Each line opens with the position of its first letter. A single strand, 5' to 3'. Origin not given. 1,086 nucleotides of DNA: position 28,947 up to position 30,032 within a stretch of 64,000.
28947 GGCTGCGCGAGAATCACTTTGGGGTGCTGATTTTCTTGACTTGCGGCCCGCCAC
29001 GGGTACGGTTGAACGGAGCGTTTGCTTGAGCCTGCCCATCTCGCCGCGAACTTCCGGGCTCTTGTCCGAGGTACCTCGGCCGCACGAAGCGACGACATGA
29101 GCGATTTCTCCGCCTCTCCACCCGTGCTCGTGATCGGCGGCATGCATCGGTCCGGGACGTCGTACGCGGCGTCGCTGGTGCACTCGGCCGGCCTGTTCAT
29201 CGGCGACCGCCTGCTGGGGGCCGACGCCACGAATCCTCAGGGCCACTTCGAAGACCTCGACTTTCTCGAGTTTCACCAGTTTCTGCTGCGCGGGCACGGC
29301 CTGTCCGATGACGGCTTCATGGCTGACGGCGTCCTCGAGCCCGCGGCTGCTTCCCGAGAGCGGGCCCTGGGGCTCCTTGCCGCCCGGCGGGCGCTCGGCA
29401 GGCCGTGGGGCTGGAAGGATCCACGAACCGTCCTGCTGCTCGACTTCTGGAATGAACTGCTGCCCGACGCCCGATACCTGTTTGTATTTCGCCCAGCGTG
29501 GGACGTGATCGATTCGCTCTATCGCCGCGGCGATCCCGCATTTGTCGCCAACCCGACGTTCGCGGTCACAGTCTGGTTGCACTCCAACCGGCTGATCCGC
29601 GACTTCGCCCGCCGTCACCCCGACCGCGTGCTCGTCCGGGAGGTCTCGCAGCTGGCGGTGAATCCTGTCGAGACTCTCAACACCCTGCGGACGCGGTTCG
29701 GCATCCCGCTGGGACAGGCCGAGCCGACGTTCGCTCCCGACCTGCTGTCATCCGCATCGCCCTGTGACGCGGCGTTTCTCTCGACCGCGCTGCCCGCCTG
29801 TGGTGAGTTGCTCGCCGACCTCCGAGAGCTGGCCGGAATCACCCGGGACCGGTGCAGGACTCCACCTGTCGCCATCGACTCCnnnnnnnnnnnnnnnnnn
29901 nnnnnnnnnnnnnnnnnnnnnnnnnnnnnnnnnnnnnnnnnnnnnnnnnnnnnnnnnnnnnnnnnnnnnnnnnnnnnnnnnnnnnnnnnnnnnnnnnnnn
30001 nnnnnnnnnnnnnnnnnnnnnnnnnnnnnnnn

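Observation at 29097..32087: One polypeptide combines a sulfotransferase, a coiled coil and two GT2 domains: a possible terminator-ruler-polymerase with sulfate as the cap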

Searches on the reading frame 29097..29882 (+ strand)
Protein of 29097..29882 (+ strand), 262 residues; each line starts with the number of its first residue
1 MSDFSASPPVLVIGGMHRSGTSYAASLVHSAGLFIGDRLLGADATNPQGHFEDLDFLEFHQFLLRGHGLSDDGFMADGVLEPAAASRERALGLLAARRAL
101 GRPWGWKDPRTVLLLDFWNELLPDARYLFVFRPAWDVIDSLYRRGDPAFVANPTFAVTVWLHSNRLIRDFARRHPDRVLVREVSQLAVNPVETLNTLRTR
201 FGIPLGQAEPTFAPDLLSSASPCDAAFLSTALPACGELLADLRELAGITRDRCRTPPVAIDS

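Call 41: search_protein_representatives(protein=window:29097-29882:+)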
Query: 262 residues. Proteins with E-value up to 0.001 (for the whole library): 13925; up to 1e-10: 3710; up to 1e-30: 592. The best 150 are listed.
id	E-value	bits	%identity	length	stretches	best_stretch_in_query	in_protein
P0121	4.1e-86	305.0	58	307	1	6-251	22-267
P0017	3.3e-85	302.0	58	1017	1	1-251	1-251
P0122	1.3e-84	300.1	58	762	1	7-249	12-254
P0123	5.3e-73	262.0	52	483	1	5-250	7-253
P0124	6.1e-71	255.3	51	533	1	8-252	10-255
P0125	1.7e-68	247.3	53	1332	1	8-248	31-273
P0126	3.3e-68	246.3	51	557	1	7-248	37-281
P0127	1.0e-67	244.7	50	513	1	7-249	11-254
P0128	1.5e-67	244.2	53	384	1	9-224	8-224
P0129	3.7e-67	242.9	49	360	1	4-258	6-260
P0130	1.5e-66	240.9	49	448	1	2-248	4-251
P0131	3.6e-66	239.6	46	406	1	6-249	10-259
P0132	3.9e-66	239.5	50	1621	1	7-249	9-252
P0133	1.5e-65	237.6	51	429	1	8-248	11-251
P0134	2.6e-65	236.8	52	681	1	10-258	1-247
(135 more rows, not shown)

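Call 52: predict_structure(alignment_id=A2)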
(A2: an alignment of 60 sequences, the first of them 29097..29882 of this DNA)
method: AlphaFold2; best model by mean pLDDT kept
length: 262 residues; sequences in the alignment: 60
mean_pLDDT: 92.0   pTM: 0.89
mean pLDDT of the five models: 92.0, 91.7, 91.4, 91.4, 91.2
residues with pLDDT >= 90: 218; 70-90: 27; 50-70: 8; < 50: 9
segments of 3 or more residues with pLDDT < 50: 252-254
pLDDT, mean of each block of 10 residues (from residue 1): 71 95 96 97 91 98 97 95 96 97 97 98 98 94 91 94 98 98 95 97 94 82 92 96 92 51 43
secondary structure, 60 per line:
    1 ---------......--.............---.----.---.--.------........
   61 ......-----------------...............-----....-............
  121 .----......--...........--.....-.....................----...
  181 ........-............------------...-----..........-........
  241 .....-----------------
elements in order: E10-15 H18-30 H54-66 H84-98 E104-107 H109-121 E126-131 H134-144 H147-151 H153-173 E178-182 H183-188 H190-201 H222-231 H233-245

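Call 54: fold_search(model_id=the predicted structure, library=pdb)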
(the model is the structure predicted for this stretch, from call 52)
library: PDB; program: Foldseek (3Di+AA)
matches with E <= 10: 966; with E <= 0.001: 25
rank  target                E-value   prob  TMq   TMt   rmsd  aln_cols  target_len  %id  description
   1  4gox                  7.5e-07  1.00  0.48  0.46  10.9       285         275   18  Sulfotransferase Domain from the Synechococcus PCC 7002 Olefin Synthase (released 2012-10-17)
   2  3ap3_C                1.0e-06  1.00  0.49  0.45  11.2       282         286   16  Crystal structure of human tyrosylprotein sulfotransferase-2 complexed with PAP (released 2011-10-26)
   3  4gbm                  6.1e-06  1.00  0.52  0.49   9.2       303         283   16  Sulfotransferase Domain from the Curacin Biosynthetic Pathway (released 2012-10-17)
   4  9wwe                  1.2e-05  1.00  0.47  0.41  10.4       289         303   17  Crystal structure of human tyrosylprotein sulfotransferase 2 (TPST2) in cation-bound state (released 2025-12-31)
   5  2zq5                  1.3e-05  1.00  0.52  0.39  10.7       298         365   16  Crystal structure of sulfotransferase STF1 from Mycobacterium tuberculosis H37Rv (type1 form) (released 2009-09-29)
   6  3ap3_B                1.6e-05  1.00  0.55  0.51   7.6       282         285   16  Crystal structure of human tyrosylprotein sulfotransferase-2 complexed with PAP (released 2011-10-26)
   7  3rnl                  1.7e-05  1.00  0.51  0.54   7.5       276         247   15  Crystal Structure of Sulfotransferase from Alicyclobacillus acidocaldarius (released 2011-06-29)
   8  3ap1_A                1.9e-05  1.00  0.49  0.44  10.7       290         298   18  Crystal structure of human tyrosylprotein sulfotransferase-2 complexed with PAP and C4 peptide (released 2011-10-26)
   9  3ap3_A                2.6e-05  1.00  0.50  0.47   9.8       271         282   16  Crystal structure of human tyrosylprotein sulfotransferase-2 complexed with PAP (released 2011-10-26)
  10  5wri_A                3.3e-05  1.00  0.47  0.45   8.0       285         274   17  Crystal structure of human tyrosylprotein sulfotransferase-1 complexed with PAP and C4 peptide (released 2017-09-13)
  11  3ap2_A                3.9e-05  1.00  0.46  0.41  10.9       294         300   17  Crystal structure of human tyrosylprotein sulfotransferase-2 complexed with PAP,C4 peptide, and phosphate ion (released 2011-10-26)
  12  5wrj_C                4.2e-05  1.00  0.47  0.45   8.7       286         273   17  Crystal structure of human tyrosylprotein sulfotransferase-1 complexed with PAP and gastrin peptide (released 2017-09-06)
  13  3ap1_B                4.7e-05  1.00  0.49  0.44  10.5       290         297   18  Crystal structure of human tyrosylprotein sulfotransferase-2 complexed with PAP and C4 peptide (released 2011-10-26)
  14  3ap3_D                4.9e-05  1.00  0.47  0.42  10.7       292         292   17  Crystal structure of human tyrosylprotein sulfotransferase-2 complexed with PAP (released 2011-10-26)
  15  5wrj_A                5.6e-05  1.00  0.51  0.48   8.2       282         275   15  Crystal structure of human tyrosylprotein sulfotransferase-1 complexed with PAP and gastrin peptide (released 2017-09-06)
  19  3uan_B                4.3e-04  1.00  0.53  0.54   6.1       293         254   13  Crystal structure of 3-O-sulfotransferase (3-OST-1) with bound PAP and heptasaccharide substrate (released 2012-04-04)
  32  3uan_A                2.2e-03  1.00  0.53  0.54   5.7       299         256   12  Crystal structure of 3-O-sulfotransferase (3-OST-1) with bound PAP and heptasaccharide substrate (released 2012-04-04)
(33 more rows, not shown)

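Call 77: find_related_loci(query=A3, collection=genome_contigs, flank=10000)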
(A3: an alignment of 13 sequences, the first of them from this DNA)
Query A3 (243 aa) in genome_contigs; peptide patterns used: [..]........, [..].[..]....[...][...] (x = any residue, [..] = any of these).
600 stretches matched a pattern (row limit reached: there are more); 547 encode a relative of the query (tblastn E <= 1e-3); the best 80 are kept; 80 distinct loci.
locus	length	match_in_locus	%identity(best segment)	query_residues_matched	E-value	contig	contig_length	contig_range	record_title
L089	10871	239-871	54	5-214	6e-69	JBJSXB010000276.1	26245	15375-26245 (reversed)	MAG: Planctomycetaceae bacterium isolate samp_4435_semibin_307 samp_4435_1948295, whole genome shotgun sequence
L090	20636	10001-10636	50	3-213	1e-66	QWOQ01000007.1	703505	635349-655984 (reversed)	MAG: Planctomycetota bacterium isolate RH-20APR16-plancto3 RH-20APR16-C2, whole genome shotgun sequence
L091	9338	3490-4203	50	4-240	1e-66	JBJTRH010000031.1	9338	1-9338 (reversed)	MAG: Planctomycetaceae bacterium isolate samp_4448_metabat2_109 samp_4448_131988, whole genome shotgun sequence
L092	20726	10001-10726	47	1-241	1e-65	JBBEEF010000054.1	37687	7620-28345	MAG: Pirellulales bacterium isolate LejiaF_68_39 Lejia_F_1599_length_37687_cov_21, whole genome shotgun sequence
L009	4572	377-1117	43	1-243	4e-64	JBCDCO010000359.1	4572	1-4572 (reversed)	MAG: Cyanobacteria bacterium P01_G01_bin.19 k141_467776_length_4572_cov_30.1636, whole genome shotgun sequence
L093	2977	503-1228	49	2-241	5e-64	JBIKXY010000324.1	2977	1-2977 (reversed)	MAG: Pirellulales bacterium isolate ME2015-10-06_3300042338_group6_bin114 Rohwer_bin1715_scaffold_29931_c1, whole genome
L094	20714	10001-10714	41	3-239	2e-61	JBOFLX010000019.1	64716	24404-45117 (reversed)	MAG: Waterburya sp. isolate WFFMC_MAG_329 k139_115149_flag=0_multi=22.9823_len=64716, whole genome shotgun sequence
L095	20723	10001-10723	40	3-241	1e-60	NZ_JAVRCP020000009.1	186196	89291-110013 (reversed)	MAG: Nostoc sp. DedVER02 Nostoc_sp_DedVER02_9, whole genome shotgun sequence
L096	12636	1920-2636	45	4-241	2e-59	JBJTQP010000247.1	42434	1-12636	MAG: Planctomycetaceae bacterium isolate samp_4448_semibin_300 samp_4448_2155781, whole genome shotgun sequence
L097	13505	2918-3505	49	2-198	1e-57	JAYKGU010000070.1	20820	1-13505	MAG: Synechococcales cyanobacterium isolate 1108005 NODE_26524644, whole genome shotgun sequence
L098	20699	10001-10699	41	3-235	1e-57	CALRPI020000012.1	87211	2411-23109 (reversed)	MAG: Phormidium lacuna HE10JO isolate JJ-KV9-13-1-mx-bin614 genome assembly, contig: JJ-KV9-13-C59, whole genome shotgun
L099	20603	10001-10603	47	1-199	3e-56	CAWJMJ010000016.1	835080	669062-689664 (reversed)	MAG: uncultured Acidobacteriota bacterium isolate MFD02581.bin.2.172 genome assembly, contig: contig_81615, whole genome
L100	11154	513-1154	41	2-214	2e-55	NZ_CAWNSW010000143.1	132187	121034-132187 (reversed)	Stenomitos frigidus ULC18 isolate ena-yuan-GCF_003003795.1 NZ_PVWK01000159.1, whole genome shotgun sequence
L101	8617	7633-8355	37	3-241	4e-55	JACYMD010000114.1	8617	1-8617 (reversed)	MAG: Rivularia sp. T60_A2020_040 NODE_4752_length_8617_cov_717.918, whole genome shotgun sequence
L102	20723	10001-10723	41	3-240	3e-54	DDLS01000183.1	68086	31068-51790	MAG TPA_asm: Cyanobacteria bacterium UBA2566 UBA2566_contig_310, whole genome shotgun sequence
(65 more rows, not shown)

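Call 91: find_homologous_proteins(query=window:29097-29882:+, max_evalue=1e-15)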
Query window:29097-29882:+ (262 aa): 854 proteins with E <= 1e-15 among 8000 candidates; the best 120 are listed.
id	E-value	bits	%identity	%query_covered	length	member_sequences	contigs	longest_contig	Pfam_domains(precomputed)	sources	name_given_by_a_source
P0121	1.3e-85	305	56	95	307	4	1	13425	PF13469.13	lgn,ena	-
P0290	1.8e-82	295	56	95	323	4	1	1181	PF13469.13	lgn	-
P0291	7.0e-73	263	54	91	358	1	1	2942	PF13469.13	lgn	-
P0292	1.1e-72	263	54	92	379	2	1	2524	PF13469.13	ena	-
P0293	2.8e-72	261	55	92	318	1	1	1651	PF13469.13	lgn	-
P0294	1.3e-71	259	53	90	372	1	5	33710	PF13469.13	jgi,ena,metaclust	metaclust:\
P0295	1.3e-71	259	52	97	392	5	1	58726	PF13469.13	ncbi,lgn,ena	-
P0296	1.4e-71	259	53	91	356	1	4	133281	PF13469.13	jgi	jgi:hypothetical protein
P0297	1.7e-71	259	55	92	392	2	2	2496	PF13469.13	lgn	-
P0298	7.0e-71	257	51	92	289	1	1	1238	PF13469.13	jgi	jgi:hypothetical protein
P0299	1.0e-70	256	52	91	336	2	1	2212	PF13469.13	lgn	-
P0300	1.4e-70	256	51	91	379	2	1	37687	PF13469.13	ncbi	ncbi:MAG: sulfotransferase, partial [Pirellulales bacterium]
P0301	1.7e-70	255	52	91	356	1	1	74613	PF13469.13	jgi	jgi:O-antigen biosynthesis protein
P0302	2.8e-70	255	49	90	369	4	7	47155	PF13469.13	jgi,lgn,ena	jgi:hypothetical protein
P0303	4.7e-70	254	51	92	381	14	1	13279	PF13469.13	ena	-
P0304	5.3e-70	254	51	91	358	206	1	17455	PF13469.13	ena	-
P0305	5.5e-70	254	51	93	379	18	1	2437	PF13469.13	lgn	-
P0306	7.1e-70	253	51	93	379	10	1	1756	PF13469.13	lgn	-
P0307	1.1e-69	253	52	92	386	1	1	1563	PF13469.13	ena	-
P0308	1.3e-69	253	52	91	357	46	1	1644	PF13469.13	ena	-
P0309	1.4e-69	252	52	93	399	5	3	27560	PF13469.13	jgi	jgi:hypothetical protein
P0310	1.5e-69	252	57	81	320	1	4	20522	PF13469.13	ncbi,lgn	ncbi:MAG: hypothetical protein ACKO4T_14660 [Planctomycetaceae bacterium]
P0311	1.7e-69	252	53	91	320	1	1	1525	PF13469.13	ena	-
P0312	2.7e-69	252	51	91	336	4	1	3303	PF13469.13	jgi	jgi:hypothetical protein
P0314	8.2e-69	250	50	93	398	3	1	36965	PF13469.13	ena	-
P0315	1.0e-68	250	50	91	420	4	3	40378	PF13469.13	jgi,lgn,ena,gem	-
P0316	1.3e-68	249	53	87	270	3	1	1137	PF13469.13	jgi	-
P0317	1.4e-68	249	49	95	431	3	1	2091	PF13469.13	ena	-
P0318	1.5e-68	249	51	90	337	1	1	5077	PF13469.13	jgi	jgi:hypothetical protein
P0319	4.9e-68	247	50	94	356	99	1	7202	PF13469.13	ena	-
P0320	5.1e-68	247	51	91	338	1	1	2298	PF13469.13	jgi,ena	-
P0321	1.0e-67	246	51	90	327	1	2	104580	PF13469.13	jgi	jgi:hypothetical protein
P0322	1.7e-67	246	51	93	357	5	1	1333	PF13469.13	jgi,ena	-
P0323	3.1e-67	245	49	94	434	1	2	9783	PF13469.13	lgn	-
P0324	3.5e-67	245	49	91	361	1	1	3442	PF13469.13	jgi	jgi:hypothetical protein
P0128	4.6e-67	244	56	76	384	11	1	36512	PF13469.13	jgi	-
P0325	4.8e-67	244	50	91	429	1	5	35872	PF13469.13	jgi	jgi:hypothetical protein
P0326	1.1e-66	243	49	91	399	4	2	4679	PF13469.13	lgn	-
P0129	1.2e-66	243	49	96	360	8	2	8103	PF13469.13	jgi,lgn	jgi:hypothetical protein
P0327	1.5e-66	243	49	93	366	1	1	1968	PF13469.13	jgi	-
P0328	2.1e-66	242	50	94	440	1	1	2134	PF13469.13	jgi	jgi:hypothetical protein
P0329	3.6e-66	241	50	93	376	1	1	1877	PF13469.13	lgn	-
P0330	4.1e-66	241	49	91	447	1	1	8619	PF13469.13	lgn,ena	-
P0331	9.4e-66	240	47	98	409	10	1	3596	PF13469.13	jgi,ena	jgi:hypothetical protein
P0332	9.8e-66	240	50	90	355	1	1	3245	PF13469.13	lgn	-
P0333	1.1e-65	240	48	92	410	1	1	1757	PF13469.13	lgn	-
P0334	1.2e-65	240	51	92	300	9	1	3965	PF13469.13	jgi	-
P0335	1.2e-65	240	50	90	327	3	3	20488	PF13469.13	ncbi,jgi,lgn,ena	jgi:hypothetical protein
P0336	1.9e-65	239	50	90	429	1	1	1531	PF13469.13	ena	-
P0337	3.0e-65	238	49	97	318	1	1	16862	PF13469.13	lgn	-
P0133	4.7e-65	238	51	90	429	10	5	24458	PF13469.13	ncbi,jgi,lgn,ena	jgi:hypothetical protein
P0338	5.4e-65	237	50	93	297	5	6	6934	PF13469.13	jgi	-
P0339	6.6e-65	237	49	94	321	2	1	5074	PF13469.13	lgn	-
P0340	1.6e-64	236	47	90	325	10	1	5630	PF13469.13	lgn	-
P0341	1.7e-64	236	47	92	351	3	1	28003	PF13469.13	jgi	jgi:hypothetical protein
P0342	1.8e-64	236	48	94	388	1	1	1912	PF13469.13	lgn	-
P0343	2.4e-64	235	48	94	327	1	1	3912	PF13469.13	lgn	-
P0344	3.5e-64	235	50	90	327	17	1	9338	PF13469.13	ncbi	ncbi:MAG: sulfotransferase family protein [Planctomycetaceae bacterium]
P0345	3.6e-64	235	48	91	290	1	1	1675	PF13469.13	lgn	-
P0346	5.6e-64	234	48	91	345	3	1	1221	PF13469.13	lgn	-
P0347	6.8e-64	234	48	91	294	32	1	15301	PF13469.13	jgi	-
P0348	7.6e-64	234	45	95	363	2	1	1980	PF13469.13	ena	-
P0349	1.0e-63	233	46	89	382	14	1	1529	PF13469.13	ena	-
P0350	2.8e-63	232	49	94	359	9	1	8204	PF13469.13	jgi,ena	jgi:hypothetical protein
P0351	3.4e-63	232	48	91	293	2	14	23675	PF13469.13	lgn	-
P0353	4.7e-63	231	48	91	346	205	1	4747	PF13469.13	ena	-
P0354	5.6e-63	231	49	91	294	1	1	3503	PF13469.13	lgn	-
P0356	2.8e-62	229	55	76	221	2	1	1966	PF13469.13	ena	-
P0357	3.5e-62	228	50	82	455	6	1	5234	PF13469.13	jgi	-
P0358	5.4e-62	228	46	92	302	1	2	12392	PF13469.13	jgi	jgi:hypothetical protein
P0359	8.3e-62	227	48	94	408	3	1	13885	PF13469.13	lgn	-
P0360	8.7e-62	227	47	94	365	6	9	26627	PF13469.13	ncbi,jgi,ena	jgi:hypothetical protein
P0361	9.5e-62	227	47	90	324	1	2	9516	PF13469.13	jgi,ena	jgi:hypothetical protein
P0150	1.7e-61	226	49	91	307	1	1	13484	PF13469.13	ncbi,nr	ncbi:MAG: hypothetical protein FGM37_02870 [Phycisphaerales bacterium]|nr:hypothetical protein [Phyc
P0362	1.8e-61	226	47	97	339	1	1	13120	PF13469.13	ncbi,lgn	ncbi:MAG: sulfotransferase family protein [Planctomycetaceae bacterium]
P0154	7.8e-61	224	46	93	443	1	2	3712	PF13469.13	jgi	jgi:hypothetical protein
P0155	8.7e-61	224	46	92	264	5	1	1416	PF13469.13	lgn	-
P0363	9.7e-61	224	46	95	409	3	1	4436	PF13469.13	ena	-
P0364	1.5e-60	223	46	94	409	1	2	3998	PF13469.13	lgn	-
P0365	1.9e-60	223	47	95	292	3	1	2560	PF13469.13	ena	-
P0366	3.3e-60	222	46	94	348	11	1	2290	PF13469.13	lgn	-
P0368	4.0e-60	221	49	89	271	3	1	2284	PF13469.13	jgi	jgi:hypothetical protein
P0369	4.4e-60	221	46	92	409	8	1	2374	PF13469.13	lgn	-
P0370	5.8e-60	221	45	97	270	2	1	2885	PF13469.13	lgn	-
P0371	5.8e-60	221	44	94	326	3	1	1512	PF13469.13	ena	-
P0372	8.5e-60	220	48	89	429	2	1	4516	PF13469.13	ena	-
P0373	1.1e-59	220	45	94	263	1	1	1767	PF13469.13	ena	-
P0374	2.1e-59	219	46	96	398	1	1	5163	PF13469.13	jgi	-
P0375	2.1e-59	219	47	92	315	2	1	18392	PF13469.13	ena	-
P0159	2.5e-59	219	46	95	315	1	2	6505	PF13469.13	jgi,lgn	-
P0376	3.1e-59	219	56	67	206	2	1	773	PF13469.13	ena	-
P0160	4.4e-59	218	48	91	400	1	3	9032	PF13469.13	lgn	-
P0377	5.7e-59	218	46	92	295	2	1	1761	PF13469.13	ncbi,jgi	jgi:hypothetical protein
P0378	6.0e-59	218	47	93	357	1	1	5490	PF13469.13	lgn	-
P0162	7.8e-59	217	50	81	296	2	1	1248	PF13469.13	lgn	-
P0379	8.1e-59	217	46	97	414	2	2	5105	PF13469.13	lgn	-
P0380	8.5e-59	217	48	94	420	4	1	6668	PF13469.13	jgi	-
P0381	1.7e-58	216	46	91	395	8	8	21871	PF13469.13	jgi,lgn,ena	jgi:hypothetical protein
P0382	5.6e-58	214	45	94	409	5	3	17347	PF13469.13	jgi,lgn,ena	jgi:hypothetical protein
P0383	7.2e-58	214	46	91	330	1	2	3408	PF13469.13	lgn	-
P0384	1.0e-57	214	45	96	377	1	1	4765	PF13469.13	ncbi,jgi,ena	ncbi:MAG: hypothetical protein WCJ18_02365 [Planctomycetota bacterium]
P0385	1.3e-57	213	48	91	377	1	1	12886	PF13469.13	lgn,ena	-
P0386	1.3e-57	213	47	91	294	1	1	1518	PF13469.13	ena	-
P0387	1.4e-57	213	49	90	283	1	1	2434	PF13469.13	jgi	jgi:hypothetical protein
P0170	1.4e-57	213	45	95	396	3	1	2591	PF13469.13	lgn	-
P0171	1.8e-57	213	47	88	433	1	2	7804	PF13469.13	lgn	-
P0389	2.5e-57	212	44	92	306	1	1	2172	PF13469.13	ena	-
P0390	2.6e-57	212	44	90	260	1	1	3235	PF13469.13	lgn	-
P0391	3.2e-57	212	48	91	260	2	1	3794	PF13469.13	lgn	-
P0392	3.4e-57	212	45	92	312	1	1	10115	PF13469.13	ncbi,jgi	jgi:hypothetical protein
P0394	7.1e-57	211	47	89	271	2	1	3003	PF13469.13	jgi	jgi:hypothetical protein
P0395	7.4e-57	211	44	95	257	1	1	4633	PF13469.13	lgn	-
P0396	2.1e-56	209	44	94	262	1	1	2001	PF13469.13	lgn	-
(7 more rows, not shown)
